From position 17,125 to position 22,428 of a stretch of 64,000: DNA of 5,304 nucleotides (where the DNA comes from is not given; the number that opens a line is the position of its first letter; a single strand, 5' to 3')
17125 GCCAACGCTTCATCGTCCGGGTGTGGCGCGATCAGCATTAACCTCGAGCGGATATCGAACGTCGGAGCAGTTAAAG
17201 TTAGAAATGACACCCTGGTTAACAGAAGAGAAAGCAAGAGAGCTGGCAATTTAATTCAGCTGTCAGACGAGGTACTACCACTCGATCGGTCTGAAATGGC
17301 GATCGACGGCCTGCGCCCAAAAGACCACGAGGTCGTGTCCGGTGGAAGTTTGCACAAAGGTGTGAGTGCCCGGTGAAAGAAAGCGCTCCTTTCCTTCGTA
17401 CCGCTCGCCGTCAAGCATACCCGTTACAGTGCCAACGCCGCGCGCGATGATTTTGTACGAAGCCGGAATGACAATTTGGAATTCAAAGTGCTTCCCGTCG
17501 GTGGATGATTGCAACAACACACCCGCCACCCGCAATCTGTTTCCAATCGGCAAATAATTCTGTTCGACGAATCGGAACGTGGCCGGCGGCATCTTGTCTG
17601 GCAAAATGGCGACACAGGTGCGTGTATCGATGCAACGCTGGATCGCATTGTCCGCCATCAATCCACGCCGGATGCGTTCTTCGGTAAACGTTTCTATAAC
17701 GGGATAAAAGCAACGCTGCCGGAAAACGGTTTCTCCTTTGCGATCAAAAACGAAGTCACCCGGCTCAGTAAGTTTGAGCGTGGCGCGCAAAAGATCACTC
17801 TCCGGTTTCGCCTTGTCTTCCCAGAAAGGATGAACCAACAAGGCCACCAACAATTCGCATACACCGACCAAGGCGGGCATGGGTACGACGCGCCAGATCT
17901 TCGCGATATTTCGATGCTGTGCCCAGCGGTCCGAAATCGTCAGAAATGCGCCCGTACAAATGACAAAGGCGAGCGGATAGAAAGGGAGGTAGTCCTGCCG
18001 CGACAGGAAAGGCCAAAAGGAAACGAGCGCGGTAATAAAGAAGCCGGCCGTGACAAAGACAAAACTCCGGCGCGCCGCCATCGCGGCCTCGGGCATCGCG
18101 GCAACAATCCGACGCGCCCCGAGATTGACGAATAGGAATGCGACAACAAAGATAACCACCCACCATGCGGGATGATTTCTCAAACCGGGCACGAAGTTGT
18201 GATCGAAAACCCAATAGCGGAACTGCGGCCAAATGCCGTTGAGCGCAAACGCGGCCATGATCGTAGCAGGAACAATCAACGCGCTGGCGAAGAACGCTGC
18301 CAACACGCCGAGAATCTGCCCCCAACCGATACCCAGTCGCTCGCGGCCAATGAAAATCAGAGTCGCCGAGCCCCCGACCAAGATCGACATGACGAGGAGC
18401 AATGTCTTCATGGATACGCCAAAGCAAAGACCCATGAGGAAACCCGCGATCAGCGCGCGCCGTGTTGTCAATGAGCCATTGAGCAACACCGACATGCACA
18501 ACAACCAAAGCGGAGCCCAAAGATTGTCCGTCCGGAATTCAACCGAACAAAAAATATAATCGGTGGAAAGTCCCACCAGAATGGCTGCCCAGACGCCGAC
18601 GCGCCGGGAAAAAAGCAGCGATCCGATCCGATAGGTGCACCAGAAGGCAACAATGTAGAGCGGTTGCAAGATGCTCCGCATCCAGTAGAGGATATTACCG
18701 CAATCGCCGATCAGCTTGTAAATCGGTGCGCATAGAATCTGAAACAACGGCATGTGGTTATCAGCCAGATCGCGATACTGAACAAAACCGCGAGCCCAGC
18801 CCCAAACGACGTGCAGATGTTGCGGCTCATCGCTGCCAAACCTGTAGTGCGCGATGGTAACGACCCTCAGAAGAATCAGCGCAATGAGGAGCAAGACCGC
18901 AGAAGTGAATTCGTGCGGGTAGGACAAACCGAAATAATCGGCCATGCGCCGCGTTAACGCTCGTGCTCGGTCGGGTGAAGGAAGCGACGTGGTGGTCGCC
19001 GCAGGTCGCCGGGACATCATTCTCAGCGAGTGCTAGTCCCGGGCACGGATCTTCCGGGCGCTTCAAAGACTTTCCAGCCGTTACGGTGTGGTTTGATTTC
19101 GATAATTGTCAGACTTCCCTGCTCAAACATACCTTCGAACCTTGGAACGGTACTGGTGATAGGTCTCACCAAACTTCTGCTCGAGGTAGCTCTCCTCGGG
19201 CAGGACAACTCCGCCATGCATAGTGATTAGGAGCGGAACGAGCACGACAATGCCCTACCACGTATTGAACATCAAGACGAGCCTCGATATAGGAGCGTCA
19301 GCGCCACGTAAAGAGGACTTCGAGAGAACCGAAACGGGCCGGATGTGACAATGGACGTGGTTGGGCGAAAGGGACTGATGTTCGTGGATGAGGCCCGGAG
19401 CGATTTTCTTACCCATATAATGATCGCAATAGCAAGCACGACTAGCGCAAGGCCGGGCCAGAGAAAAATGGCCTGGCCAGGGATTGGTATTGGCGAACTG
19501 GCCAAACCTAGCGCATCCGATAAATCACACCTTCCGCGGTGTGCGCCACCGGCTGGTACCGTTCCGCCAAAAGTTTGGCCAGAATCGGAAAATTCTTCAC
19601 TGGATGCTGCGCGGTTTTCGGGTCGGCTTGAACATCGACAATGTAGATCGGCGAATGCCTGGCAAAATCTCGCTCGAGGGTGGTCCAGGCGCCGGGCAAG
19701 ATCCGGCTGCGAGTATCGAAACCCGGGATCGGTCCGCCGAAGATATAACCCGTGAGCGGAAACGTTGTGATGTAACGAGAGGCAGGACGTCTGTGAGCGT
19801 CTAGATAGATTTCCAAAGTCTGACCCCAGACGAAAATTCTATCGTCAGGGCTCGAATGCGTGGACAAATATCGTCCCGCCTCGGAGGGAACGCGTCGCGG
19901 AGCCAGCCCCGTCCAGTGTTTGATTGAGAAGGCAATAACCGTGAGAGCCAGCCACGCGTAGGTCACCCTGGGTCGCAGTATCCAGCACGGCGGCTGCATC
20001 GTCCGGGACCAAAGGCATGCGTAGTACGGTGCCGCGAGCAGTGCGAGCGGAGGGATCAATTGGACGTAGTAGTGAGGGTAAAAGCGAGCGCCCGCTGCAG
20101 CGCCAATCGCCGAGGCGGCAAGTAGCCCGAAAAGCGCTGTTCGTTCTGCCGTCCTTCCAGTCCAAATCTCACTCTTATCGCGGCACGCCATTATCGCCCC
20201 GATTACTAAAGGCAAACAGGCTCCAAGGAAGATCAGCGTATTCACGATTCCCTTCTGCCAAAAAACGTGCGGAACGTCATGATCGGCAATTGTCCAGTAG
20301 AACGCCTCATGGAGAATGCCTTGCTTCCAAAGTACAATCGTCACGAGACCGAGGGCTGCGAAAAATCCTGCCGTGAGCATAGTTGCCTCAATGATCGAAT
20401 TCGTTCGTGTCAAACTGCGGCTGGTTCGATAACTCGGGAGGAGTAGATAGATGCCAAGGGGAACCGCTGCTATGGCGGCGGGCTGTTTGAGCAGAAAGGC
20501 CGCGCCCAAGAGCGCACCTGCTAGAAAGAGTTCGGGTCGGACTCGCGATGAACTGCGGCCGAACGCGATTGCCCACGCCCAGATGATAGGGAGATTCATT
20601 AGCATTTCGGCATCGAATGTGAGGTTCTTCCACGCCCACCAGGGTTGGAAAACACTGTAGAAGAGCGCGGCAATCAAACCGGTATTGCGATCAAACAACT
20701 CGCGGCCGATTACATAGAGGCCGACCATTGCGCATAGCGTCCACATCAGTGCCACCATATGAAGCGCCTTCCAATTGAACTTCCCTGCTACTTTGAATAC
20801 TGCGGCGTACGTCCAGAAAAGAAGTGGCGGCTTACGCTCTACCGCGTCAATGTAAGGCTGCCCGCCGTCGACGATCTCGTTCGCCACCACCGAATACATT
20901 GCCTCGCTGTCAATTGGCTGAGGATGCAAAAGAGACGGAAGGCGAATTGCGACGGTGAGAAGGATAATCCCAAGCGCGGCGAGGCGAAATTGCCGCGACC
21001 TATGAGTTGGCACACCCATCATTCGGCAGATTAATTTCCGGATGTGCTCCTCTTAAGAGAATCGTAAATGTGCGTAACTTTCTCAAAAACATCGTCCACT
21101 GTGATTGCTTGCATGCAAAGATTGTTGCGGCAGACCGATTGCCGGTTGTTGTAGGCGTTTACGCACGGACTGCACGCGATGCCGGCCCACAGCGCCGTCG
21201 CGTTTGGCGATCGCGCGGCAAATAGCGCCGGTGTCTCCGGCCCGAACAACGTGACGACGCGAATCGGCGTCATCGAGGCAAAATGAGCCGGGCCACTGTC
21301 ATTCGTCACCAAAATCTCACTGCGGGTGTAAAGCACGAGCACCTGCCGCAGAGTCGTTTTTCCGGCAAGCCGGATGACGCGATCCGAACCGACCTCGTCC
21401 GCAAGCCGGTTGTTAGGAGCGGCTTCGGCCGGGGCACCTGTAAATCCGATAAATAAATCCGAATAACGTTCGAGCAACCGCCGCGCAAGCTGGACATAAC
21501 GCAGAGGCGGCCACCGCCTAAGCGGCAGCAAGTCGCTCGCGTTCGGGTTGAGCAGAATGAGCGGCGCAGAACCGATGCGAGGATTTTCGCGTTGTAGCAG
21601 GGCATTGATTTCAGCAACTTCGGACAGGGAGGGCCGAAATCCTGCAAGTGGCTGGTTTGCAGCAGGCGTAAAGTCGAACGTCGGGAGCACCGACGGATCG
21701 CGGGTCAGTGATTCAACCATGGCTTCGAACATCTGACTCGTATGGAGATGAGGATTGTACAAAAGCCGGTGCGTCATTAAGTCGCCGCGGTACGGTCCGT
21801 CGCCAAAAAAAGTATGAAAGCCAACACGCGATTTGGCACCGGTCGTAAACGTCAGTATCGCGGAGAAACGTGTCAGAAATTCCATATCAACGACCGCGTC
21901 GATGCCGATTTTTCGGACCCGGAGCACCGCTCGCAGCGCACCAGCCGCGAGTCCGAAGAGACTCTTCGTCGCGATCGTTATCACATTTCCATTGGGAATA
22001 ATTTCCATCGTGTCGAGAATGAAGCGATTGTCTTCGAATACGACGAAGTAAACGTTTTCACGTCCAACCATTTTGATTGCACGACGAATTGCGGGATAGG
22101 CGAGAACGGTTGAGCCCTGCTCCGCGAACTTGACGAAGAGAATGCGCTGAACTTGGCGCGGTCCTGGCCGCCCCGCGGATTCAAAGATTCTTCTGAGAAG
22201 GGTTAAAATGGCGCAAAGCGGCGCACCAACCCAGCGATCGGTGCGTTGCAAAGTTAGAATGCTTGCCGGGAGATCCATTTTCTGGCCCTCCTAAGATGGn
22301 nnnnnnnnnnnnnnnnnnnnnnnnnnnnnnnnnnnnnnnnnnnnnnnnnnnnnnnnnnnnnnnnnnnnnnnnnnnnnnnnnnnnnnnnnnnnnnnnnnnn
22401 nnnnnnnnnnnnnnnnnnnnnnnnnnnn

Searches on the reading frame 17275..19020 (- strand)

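Call 6: search_protein_families(library=pfam, proteins=[window:17275-19020:-], max_evalue=0.001)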
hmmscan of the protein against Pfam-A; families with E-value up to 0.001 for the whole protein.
window:17275-19020:- (581 aa): 1 family
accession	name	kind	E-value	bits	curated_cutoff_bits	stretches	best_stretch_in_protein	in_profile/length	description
PF13231.12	PMT_2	-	2.3e-05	25.1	26.1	1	89-245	2-154/160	Dolichyl-phosphate-mannose-protein mannosyltransferase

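Call 7: search_protein_families(library=ncbifam, proteins=[window:17275-19020:-], max_evalue=0.001)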
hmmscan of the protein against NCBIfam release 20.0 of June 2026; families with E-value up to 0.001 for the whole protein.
window:17275-19020:- (581 aa): 0 families

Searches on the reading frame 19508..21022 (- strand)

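Call 7: search_protein_families(library=ncbifam, proteins=[window:19508-21022:-], max_evalue=0.001)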
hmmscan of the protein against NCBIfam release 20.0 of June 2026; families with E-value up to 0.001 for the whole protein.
window:19508-21022:- (504 aa): 1 family
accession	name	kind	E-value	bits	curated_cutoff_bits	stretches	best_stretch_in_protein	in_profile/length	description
TIGR04154.1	archaeo_STT3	subfamily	0.00073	18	450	1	65-125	70-136/831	oligosaccharyl transferase, archaeosortase A system-associated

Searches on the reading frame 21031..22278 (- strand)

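Call 7: search_protein_families(library=ncbifam, proteins=[window:21031-22278:-], max_evalue=0.001)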
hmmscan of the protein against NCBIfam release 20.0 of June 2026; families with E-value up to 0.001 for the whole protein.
window:21031-22278:- (415 aa): 6 families
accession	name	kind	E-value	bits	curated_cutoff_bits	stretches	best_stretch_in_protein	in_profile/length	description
TIGR02195.1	heptsyl_trn_II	equivalog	1.2e-17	64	134.6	1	215-404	151-337/339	lipopolysaccharide heptosyltransferase II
NF008162.0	PRK10916.1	equivalog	1.4e-12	47.4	569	1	214-360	156-302/348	ADP-heptose--LPS heptosyltransferase RfaF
TIGR02193.1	heptsyl_trn_I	equivalog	3e-12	46.4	185.3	1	45-403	1-318/320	lipopolysaccharide heptosyltransferase I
TIGR02201.1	heptsyl_trn_III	equivalog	1.5e-10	40.7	170.2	1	45-367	1-308/344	putative lipopolysaccharide heptosyltransferase III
NF007742.0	PRK10422.1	equivalog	5.2e-09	35.4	467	1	270-410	213-348/352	lipopolysaccharide core heptosyltransferase RfaQ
NF008204.0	PRK10964.1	equivalog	0.00062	19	437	0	256-360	194-294/322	lipopolysaccharide heptosyltransferase RfaC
